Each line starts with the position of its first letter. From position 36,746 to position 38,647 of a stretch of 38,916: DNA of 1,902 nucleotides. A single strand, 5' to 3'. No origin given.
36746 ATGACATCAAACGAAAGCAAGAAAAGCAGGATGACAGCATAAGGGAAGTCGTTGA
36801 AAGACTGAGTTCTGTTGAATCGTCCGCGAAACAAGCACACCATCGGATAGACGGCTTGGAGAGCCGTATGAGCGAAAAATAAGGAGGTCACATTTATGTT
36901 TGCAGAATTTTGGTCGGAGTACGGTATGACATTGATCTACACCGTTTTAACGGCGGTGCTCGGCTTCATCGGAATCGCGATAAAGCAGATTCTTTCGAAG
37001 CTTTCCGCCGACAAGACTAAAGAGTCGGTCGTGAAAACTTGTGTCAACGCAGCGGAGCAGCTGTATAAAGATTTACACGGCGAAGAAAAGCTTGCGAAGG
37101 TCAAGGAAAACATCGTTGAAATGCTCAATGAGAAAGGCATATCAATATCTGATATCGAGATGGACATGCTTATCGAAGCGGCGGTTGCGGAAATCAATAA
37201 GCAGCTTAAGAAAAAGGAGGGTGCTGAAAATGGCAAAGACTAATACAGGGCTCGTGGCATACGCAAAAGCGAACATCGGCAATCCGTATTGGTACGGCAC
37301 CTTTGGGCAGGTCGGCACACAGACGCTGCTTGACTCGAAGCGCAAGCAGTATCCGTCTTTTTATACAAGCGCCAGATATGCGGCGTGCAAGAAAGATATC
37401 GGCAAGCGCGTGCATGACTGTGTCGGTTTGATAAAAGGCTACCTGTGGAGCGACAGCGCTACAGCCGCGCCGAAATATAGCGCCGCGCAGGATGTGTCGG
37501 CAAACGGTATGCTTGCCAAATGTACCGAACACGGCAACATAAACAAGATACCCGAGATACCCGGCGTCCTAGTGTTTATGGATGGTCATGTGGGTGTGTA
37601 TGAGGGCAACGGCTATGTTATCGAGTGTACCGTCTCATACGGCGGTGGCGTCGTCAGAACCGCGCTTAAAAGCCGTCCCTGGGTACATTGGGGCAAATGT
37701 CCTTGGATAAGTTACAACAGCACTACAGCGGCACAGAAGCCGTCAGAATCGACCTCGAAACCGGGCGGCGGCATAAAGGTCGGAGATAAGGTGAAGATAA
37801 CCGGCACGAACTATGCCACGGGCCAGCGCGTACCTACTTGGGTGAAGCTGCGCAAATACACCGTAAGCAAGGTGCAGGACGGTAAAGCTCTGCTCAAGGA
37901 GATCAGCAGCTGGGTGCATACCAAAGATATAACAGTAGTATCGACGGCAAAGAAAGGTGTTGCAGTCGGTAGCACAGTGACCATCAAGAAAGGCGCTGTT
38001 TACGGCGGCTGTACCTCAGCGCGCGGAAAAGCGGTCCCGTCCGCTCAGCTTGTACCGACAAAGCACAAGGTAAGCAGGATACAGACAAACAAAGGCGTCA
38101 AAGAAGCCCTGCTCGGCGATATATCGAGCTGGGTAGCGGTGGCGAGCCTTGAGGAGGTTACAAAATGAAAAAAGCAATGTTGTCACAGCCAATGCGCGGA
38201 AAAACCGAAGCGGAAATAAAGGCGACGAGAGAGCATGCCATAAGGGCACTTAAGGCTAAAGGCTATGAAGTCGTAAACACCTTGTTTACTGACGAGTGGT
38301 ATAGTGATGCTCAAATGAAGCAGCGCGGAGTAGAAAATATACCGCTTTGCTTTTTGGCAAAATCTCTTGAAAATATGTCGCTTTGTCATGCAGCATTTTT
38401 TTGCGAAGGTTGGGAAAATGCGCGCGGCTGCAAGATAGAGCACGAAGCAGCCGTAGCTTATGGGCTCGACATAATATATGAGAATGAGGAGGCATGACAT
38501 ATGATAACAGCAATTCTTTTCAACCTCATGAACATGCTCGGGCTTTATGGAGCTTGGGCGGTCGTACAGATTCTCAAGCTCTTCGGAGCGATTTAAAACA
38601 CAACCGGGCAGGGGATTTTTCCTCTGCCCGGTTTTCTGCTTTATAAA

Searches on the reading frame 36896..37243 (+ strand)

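Call 72: search_protein_families(library=pfam, proteins=[window:36896-37243:+], max_evalue=0.01)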
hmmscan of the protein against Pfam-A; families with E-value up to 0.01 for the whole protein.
window:36896-37243:+ (115 aa): 3 families
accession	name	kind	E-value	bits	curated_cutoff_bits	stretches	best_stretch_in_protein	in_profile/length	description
PF09682.15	Phage_holin_6_1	-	8.9e-19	68.2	24.9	1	11-102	6-101/101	Bacteriophage holin of superfamily 6 (Holin_LLH)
PF21811.2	RdfA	-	0.0039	17.4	27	1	41-99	49-107/195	Rod-determining factor A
PF09581.16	Spore_III_AF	-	0.0043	17.5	28.3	1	10-105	28-130/185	Stage III sporulation protein AF (Spore_III_AF)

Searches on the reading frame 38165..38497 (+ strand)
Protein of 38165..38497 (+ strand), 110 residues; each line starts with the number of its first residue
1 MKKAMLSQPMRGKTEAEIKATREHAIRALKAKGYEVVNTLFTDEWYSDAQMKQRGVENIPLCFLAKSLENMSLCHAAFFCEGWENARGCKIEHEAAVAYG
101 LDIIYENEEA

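Call 72: search_protein_families(library=pfam, proteins=[window:38165-38497:+], max_evalue=0.01)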
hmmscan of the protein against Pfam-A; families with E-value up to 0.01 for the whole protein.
window:38165-38497:+ (110 aa): 1 family
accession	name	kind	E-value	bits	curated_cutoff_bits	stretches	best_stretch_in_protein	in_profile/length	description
PF14359.12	DUF4406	-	3e-05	24.8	22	1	5-105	4-91/91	Domain of unknown function (DUF4406)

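Call 82: search_protein_families(library=padloc, proteins=[window:38165-38497:+], max_evalue=0.01)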
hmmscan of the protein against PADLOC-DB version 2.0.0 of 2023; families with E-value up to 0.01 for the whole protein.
window:38165-38497:+ (110 aa): 0 families
